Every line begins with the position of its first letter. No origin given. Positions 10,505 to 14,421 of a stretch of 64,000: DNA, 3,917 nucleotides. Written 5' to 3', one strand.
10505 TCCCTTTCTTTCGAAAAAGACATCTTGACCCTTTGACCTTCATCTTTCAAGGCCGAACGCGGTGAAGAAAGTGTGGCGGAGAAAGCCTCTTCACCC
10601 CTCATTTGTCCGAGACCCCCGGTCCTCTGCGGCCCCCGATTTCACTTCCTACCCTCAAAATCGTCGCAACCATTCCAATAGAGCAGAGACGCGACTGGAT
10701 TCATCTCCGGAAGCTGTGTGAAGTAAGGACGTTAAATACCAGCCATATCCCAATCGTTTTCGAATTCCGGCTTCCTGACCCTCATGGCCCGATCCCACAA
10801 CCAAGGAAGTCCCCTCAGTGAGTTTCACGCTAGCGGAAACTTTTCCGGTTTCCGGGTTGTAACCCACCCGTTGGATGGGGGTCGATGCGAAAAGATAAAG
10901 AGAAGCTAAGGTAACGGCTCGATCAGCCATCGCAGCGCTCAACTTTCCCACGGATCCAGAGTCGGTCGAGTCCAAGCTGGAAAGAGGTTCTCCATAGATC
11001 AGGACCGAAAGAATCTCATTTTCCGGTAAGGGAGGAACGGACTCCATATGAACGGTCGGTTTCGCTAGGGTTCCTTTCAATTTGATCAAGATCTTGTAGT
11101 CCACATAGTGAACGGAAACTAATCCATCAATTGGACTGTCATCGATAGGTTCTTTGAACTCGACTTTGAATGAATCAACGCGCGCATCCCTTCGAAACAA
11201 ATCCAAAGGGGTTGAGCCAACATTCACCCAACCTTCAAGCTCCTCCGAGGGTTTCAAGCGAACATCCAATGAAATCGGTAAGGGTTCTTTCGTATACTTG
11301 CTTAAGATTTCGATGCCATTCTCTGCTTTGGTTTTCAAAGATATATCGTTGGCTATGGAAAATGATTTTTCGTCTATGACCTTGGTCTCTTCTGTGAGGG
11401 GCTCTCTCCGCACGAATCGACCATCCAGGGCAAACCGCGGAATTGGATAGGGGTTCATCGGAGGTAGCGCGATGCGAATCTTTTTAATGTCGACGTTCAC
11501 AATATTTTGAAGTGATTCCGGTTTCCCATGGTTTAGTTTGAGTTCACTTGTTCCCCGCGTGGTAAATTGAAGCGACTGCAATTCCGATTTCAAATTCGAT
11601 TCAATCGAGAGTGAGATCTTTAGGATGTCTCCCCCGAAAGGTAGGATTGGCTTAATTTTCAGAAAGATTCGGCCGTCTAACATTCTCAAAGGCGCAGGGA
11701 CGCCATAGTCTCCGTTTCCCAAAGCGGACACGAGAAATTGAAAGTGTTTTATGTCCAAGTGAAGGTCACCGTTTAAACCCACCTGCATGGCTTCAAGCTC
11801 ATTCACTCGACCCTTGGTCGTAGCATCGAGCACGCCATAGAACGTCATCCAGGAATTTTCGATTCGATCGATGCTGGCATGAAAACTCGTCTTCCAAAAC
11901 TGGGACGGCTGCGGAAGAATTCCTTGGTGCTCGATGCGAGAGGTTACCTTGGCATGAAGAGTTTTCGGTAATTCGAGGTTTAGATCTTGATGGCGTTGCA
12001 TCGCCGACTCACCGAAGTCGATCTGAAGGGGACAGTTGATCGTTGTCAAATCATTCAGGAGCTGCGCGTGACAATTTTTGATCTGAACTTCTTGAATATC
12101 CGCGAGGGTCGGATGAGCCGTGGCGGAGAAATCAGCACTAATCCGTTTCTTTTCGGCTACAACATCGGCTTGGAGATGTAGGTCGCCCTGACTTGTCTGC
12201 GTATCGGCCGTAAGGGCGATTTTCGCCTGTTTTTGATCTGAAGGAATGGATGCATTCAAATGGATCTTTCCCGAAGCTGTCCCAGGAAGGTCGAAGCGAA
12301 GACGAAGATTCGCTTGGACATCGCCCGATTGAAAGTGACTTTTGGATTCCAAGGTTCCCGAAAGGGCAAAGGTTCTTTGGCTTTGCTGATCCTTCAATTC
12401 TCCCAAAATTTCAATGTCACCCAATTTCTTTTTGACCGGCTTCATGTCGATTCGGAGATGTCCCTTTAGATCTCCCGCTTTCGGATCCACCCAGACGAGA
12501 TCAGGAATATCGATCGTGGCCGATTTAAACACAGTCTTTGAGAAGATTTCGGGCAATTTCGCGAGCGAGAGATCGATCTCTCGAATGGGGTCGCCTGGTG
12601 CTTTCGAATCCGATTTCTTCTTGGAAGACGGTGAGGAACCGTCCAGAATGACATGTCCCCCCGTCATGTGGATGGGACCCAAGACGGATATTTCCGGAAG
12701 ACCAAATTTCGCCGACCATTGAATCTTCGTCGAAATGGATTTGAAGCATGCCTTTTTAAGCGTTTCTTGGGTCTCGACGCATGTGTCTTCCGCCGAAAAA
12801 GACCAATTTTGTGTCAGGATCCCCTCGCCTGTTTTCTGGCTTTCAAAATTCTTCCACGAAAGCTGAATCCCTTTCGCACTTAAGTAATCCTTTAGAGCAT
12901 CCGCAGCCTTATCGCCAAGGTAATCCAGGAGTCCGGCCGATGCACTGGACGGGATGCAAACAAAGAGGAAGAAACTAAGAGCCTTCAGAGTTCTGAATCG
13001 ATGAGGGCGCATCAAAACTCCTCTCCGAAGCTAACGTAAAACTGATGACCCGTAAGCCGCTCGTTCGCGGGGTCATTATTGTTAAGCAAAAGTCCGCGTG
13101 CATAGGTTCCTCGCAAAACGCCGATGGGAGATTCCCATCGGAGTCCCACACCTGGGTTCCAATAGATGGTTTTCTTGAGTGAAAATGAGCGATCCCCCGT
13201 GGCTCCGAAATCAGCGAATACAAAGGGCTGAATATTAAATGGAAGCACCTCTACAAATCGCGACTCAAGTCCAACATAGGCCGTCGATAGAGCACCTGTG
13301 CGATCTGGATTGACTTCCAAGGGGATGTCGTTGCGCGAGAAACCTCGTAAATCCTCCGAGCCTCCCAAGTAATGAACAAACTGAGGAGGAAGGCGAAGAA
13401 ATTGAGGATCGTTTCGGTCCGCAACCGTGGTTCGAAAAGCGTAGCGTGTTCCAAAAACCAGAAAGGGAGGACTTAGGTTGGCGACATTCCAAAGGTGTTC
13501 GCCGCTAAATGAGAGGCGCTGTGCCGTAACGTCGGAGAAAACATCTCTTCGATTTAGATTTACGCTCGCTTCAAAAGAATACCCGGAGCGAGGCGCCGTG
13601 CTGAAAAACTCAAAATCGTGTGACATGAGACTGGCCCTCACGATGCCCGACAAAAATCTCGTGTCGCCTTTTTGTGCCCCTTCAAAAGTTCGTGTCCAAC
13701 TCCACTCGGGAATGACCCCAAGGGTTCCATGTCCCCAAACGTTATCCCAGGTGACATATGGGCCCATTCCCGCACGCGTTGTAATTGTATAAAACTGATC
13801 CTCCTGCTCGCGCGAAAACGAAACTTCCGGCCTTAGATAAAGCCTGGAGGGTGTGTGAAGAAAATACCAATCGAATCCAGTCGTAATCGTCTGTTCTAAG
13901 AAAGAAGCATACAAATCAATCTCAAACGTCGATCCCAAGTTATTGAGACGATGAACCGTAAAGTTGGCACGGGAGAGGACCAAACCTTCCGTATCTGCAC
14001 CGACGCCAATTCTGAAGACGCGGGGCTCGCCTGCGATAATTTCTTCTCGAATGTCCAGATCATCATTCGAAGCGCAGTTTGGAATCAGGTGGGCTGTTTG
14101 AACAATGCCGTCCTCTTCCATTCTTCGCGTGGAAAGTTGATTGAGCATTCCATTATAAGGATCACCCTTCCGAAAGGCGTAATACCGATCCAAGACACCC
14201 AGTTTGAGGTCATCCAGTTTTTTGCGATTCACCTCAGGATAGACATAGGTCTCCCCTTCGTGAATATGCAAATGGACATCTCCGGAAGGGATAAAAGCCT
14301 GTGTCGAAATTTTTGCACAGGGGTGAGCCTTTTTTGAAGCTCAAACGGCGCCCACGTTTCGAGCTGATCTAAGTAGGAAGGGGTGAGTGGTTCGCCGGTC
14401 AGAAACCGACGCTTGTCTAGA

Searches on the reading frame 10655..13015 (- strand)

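Call 19: search_protein_families(library=pfam, proteins=[window:10655-13015:-], max_evalue=0.001)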
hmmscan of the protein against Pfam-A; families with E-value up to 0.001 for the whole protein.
window:10655-13015:- (786 aa): 1 family
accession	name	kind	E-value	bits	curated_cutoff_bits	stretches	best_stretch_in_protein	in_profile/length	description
PF04357.19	TamB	-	3.1e-09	37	22.4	1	639-699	221-278/381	TamB, inner membrane protein subunit of TAM complex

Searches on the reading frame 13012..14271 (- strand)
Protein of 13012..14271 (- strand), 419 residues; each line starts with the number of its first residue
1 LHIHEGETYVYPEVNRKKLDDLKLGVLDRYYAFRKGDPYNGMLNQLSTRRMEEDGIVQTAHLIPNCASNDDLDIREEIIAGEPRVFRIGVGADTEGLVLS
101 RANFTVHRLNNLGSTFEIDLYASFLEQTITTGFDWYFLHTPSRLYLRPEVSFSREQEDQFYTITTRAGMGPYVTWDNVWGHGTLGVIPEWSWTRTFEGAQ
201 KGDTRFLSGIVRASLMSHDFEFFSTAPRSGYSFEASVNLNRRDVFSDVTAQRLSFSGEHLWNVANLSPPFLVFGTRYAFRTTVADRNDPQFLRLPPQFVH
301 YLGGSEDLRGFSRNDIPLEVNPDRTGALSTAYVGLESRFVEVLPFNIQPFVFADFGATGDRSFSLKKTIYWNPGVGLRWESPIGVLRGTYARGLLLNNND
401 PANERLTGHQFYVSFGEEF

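Call 19: search_protein_families(library=pfam, proteins=[window:13012-14271:-], max_evalue=0.001)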
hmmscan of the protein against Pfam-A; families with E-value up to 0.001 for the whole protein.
window:13012-14271:- (419 aa): 1 family
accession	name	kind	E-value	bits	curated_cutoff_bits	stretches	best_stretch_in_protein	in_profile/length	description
PF01103.29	Omp85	-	1.4e-13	51.6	24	1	226-419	131-325/325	Omp85 superfamily domain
